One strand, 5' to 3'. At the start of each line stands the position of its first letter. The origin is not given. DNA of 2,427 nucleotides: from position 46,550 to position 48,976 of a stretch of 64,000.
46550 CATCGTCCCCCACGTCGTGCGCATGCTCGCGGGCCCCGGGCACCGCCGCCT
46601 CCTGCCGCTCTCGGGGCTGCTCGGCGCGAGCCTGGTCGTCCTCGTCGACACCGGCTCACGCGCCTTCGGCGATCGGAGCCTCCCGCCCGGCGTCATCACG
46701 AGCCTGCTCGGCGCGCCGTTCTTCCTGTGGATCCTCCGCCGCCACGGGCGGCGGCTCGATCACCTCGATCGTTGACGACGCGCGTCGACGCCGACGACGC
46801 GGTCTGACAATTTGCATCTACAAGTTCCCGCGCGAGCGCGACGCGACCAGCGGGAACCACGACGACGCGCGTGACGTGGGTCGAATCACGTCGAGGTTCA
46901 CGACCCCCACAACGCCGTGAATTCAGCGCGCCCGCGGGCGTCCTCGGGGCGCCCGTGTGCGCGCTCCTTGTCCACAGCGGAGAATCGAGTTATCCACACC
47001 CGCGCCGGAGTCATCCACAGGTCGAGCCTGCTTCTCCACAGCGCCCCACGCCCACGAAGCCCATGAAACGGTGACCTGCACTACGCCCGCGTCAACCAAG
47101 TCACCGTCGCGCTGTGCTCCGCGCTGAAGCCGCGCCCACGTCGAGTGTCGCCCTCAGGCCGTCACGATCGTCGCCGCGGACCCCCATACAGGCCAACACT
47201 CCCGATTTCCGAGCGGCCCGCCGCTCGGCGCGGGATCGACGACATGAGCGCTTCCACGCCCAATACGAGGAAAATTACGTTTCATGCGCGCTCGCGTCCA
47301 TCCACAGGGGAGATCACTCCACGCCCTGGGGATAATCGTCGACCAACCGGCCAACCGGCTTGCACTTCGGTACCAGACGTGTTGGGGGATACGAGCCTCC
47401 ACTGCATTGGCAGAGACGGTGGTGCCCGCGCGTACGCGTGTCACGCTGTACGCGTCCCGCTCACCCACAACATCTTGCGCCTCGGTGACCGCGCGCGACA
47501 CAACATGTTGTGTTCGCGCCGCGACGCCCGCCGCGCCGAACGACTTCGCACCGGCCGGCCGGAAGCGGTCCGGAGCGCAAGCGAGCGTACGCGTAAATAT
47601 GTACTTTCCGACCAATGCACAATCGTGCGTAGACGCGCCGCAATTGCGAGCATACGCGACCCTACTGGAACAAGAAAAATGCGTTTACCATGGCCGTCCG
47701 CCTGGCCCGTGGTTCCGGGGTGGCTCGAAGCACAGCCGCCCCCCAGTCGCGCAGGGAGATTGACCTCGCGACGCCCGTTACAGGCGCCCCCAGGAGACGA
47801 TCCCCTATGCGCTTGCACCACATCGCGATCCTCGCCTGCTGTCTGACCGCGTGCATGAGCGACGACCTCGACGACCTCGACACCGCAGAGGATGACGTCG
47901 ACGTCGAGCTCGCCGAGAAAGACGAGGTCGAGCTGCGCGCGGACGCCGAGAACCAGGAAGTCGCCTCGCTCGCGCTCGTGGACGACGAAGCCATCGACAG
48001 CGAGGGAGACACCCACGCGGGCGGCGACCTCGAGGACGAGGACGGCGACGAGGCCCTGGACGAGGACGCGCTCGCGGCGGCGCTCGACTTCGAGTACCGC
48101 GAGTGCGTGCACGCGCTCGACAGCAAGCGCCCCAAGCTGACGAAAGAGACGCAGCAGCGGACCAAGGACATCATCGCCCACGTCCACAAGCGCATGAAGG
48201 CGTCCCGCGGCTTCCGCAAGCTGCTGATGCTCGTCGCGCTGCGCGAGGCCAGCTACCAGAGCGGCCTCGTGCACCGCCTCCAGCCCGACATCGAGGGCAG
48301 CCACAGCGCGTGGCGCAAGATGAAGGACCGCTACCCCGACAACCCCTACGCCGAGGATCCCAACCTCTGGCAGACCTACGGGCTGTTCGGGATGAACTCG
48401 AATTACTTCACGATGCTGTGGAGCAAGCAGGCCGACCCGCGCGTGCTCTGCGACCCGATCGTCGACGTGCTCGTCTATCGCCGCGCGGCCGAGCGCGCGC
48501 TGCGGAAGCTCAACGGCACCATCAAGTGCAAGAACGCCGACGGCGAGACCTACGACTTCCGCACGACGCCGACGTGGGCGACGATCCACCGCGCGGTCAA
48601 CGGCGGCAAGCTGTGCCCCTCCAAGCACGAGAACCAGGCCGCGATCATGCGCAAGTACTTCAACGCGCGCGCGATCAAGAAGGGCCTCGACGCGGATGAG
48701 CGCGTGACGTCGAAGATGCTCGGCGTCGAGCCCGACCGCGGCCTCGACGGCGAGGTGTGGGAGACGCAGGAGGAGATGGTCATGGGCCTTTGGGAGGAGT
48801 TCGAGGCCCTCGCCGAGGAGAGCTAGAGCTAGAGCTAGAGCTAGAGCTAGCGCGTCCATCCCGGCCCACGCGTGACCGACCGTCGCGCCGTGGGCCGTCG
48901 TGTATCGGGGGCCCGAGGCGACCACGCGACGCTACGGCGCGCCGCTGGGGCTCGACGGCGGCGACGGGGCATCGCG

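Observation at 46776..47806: A 1 kb gene-free, lower-GC region carries a phased array of four DnaA boxes: a candidate replication origin or DnaA-titration/regulatory locus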

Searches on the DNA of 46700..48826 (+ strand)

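Call 13: search_rna_families(source=window, start=46700, end=47900, threshold=evalue, max_evalue=5, show_alignments=2)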
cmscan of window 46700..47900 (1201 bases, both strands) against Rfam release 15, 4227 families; matches with E-value up to 5: 5.
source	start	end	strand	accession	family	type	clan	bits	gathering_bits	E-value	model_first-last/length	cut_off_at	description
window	46881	46969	+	RF02833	Scr3202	Gene; sRNA;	-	24.1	52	0.66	1-95/95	no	Streptomyces RNA 3202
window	47821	47898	-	RF02437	SpF44_sRNA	Gene; sRNA;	-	20.1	70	0.98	1-102/102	no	Streptococcus sRNA SpF44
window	47732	47837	-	RF01630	ceN40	Gene; snRNA; snoRNA; CD-box;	-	17.2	35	0.36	1-123/123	no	Nematode snoRNA ceN40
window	47018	47079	-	RF02919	ilvB-OMG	Cis-reg;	-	12.8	95.9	0.59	143-203/209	no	ilvB-OMG RNA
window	46909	46995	+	RF02872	SrbA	Gene; sRNA;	-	11.2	69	3.5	1-235/235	no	sRNA regulator of biofilms A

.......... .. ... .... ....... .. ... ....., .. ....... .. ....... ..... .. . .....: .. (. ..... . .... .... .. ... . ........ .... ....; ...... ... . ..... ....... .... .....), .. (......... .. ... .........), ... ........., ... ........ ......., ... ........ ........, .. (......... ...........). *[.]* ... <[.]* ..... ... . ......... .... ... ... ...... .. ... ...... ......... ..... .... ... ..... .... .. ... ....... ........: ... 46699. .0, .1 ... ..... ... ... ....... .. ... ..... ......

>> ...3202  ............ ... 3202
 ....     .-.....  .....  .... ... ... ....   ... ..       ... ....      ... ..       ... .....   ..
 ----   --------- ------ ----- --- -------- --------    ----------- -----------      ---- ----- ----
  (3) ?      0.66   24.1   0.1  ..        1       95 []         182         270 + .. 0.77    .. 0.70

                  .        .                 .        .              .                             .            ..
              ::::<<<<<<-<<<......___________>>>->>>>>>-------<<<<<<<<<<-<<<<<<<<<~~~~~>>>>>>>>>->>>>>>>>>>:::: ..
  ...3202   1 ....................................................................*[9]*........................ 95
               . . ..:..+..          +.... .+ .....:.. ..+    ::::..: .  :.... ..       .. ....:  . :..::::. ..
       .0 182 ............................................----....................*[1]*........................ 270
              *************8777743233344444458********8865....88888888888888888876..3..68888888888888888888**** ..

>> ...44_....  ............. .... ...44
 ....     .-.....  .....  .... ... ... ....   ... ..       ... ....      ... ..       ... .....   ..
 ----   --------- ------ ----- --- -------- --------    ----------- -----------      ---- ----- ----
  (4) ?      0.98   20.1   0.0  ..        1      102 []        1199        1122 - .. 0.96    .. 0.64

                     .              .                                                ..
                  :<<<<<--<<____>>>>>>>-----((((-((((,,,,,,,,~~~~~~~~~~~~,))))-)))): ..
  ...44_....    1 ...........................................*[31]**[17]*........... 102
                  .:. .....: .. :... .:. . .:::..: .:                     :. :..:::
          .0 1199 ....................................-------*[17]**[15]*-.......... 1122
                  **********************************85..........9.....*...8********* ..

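Call 31: search_rna_families(sources=[L004, L005, L006, L016, L008, L012, L018, L023, L009, L025], threshold=gathering)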
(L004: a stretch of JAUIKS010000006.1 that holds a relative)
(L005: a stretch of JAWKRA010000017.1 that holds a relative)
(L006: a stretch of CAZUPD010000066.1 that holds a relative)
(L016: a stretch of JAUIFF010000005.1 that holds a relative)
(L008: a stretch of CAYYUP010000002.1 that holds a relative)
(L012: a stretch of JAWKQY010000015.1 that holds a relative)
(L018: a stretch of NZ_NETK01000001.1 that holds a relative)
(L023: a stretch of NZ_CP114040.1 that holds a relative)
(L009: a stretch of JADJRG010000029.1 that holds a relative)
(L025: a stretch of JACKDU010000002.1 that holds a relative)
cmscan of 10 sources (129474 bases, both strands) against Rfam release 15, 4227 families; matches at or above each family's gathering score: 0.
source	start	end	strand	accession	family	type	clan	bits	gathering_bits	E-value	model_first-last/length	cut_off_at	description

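Call 45: search_dna_similar(query=window:46776-47806:+, collection=plasmids, mode=distant, max_evalue=0.01, max_rows=10)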
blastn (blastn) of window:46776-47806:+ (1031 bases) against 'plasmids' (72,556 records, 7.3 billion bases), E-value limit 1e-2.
No match.
